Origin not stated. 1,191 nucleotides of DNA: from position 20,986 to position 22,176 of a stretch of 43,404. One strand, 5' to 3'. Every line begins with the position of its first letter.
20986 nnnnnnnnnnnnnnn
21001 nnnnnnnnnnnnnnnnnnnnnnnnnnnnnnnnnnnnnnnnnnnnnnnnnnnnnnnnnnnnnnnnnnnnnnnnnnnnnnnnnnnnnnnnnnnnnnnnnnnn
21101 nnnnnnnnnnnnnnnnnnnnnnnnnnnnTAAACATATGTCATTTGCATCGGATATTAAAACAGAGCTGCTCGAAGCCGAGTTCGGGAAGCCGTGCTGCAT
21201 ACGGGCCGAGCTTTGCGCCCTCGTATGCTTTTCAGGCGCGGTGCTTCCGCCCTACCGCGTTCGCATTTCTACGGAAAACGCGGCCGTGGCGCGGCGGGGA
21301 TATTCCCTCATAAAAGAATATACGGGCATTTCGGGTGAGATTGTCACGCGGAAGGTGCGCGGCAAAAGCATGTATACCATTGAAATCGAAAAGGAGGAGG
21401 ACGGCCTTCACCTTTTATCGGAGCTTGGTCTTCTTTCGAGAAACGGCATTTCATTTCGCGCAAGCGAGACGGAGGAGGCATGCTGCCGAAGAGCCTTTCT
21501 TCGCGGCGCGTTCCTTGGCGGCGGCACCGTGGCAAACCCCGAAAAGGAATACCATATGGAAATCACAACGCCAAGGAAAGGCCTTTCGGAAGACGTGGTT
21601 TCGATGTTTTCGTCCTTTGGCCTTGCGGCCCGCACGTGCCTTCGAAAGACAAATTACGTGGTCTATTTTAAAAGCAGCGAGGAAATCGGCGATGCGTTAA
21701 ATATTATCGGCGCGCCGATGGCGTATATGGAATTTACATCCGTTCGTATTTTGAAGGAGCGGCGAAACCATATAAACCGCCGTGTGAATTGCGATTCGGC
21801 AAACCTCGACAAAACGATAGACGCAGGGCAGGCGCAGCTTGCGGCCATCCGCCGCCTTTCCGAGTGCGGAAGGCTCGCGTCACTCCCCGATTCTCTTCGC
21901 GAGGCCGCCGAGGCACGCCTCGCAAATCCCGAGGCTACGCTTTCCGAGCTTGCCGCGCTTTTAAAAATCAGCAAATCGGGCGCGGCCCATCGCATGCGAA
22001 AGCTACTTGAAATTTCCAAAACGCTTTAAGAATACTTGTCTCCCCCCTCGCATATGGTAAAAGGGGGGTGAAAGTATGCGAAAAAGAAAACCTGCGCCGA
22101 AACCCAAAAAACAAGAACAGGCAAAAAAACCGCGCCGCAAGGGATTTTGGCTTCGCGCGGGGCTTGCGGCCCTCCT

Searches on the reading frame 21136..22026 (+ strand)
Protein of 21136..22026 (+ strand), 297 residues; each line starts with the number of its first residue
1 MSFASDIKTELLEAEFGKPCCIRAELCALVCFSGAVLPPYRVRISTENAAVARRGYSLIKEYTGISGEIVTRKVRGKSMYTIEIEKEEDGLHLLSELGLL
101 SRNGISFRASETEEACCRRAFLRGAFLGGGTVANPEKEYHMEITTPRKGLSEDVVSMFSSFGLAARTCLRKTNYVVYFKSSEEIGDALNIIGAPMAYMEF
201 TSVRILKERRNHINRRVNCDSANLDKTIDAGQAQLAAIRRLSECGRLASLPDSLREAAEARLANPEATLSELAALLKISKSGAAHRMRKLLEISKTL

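Call 93: search_protein_families(library=pfam, proteins=[window:21136-22026:+], max_evalue=0.001)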
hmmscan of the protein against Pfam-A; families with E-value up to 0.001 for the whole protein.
window:21136-22026:+ (297 aa): 6 families
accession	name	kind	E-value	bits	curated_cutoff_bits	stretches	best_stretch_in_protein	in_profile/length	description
PF02650.20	HTH_WhiA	-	6.1e-28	97.5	27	1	213-293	1-83/84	WhiA C-terminal HTH domain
PF14527.11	LAGLIDADG_WhiA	-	3.1e-26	91.8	23.2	1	119-210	2-93/93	WhiA LAGLIDADG-like domain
PF10298.14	WhiA_N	-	3.1e-12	46.8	23.4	1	19-100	1-86/86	WhiA N-terminal LAGLIDADG-like domain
PF14528.11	LAGLIDADG_3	-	1.7e-06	28.6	22.5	1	118-182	3-72/82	LAGLIDADG-like domain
PF12840.13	HTH_20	-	0.00035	20.9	27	0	262-292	13-44/51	Helix-turn-helix domain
PF13412.12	HTH_24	-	0.00091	19.2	21.9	0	263-292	14-43/48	Winged helix-turn-helix DNA-binding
